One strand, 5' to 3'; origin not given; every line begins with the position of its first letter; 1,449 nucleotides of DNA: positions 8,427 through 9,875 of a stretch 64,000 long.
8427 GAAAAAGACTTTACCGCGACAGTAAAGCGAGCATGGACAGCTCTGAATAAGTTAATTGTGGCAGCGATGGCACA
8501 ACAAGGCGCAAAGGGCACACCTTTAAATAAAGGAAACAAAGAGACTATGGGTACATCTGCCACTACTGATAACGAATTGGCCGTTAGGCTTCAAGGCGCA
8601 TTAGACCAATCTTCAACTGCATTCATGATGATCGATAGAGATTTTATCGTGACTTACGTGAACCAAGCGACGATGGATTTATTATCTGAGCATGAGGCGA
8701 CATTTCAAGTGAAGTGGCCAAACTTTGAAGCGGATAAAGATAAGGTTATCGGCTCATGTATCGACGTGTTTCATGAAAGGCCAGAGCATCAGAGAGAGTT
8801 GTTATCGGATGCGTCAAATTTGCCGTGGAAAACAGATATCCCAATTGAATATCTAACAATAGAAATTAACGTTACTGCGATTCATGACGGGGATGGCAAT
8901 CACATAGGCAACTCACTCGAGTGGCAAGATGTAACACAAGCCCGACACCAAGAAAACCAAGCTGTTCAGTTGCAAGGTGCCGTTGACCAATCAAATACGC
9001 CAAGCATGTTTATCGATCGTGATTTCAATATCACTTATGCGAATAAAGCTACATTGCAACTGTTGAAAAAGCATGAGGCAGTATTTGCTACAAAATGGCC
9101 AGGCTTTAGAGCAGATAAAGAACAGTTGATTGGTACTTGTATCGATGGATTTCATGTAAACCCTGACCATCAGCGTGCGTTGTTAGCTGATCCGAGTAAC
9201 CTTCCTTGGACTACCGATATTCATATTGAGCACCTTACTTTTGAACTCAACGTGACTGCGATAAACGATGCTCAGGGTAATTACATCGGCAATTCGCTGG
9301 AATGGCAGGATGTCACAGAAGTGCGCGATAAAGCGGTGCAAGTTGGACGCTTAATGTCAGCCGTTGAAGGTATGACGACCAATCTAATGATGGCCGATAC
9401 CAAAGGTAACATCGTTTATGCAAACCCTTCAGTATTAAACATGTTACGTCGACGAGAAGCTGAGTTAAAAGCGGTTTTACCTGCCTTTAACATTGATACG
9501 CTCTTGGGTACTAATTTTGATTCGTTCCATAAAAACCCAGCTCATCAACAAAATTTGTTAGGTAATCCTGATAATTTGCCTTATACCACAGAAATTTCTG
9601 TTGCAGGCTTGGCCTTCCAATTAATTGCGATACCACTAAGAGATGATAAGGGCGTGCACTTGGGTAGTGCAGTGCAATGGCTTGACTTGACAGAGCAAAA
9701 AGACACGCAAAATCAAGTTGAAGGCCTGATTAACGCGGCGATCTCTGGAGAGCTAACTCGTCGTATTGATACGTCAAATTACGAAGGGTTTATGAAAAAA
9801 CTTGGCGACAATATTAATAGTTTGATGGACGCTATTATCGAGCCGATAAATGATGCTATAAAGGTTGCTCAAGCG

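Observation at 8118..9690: Aer2-like receptor with globin plus three haem-type PAS domains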

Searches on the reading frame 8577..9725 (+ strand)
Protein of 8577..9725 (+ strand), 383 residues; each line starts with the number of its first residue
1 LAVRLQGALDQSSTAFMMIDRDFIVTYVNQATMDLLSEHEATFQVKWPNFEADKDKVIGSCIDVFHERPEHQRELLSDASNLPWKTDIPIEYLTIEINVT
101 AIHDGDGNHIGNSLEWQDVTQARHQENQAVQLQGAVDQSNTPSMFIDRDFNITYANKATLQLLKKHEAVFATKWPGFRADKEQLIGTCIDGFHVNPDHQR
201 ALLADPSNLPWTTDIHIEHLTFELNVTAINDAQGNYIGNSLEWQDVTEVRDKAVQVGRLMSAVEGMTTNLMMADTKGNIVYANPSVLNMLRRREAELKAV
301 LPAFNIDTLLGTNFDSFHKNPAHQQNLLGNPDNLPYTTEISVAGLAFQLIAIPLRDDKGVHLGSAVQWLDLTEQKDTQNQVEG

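Call 19: search_solved_structures(query=window:8577-9725:+, max_evalue=0.001, show_alignments=3)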
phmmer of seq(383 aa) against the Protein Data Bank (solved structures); distinct sequences matched with E-value up to 0.001: 3.
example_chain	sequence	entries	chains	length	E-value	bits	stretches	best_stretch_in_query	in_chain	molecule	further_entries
6ceq_A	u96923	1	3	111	2.3e-32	116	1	262-372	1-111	Methyl-accepting chemotaxis protein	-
3vol_A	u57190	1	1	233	2.3e-26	96.2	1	255-381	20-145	Aerotaxis transducer Aer2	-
4hi4_A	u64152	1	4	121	2.8e-26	96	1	256-374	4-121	Aerotaxis transducer Aer2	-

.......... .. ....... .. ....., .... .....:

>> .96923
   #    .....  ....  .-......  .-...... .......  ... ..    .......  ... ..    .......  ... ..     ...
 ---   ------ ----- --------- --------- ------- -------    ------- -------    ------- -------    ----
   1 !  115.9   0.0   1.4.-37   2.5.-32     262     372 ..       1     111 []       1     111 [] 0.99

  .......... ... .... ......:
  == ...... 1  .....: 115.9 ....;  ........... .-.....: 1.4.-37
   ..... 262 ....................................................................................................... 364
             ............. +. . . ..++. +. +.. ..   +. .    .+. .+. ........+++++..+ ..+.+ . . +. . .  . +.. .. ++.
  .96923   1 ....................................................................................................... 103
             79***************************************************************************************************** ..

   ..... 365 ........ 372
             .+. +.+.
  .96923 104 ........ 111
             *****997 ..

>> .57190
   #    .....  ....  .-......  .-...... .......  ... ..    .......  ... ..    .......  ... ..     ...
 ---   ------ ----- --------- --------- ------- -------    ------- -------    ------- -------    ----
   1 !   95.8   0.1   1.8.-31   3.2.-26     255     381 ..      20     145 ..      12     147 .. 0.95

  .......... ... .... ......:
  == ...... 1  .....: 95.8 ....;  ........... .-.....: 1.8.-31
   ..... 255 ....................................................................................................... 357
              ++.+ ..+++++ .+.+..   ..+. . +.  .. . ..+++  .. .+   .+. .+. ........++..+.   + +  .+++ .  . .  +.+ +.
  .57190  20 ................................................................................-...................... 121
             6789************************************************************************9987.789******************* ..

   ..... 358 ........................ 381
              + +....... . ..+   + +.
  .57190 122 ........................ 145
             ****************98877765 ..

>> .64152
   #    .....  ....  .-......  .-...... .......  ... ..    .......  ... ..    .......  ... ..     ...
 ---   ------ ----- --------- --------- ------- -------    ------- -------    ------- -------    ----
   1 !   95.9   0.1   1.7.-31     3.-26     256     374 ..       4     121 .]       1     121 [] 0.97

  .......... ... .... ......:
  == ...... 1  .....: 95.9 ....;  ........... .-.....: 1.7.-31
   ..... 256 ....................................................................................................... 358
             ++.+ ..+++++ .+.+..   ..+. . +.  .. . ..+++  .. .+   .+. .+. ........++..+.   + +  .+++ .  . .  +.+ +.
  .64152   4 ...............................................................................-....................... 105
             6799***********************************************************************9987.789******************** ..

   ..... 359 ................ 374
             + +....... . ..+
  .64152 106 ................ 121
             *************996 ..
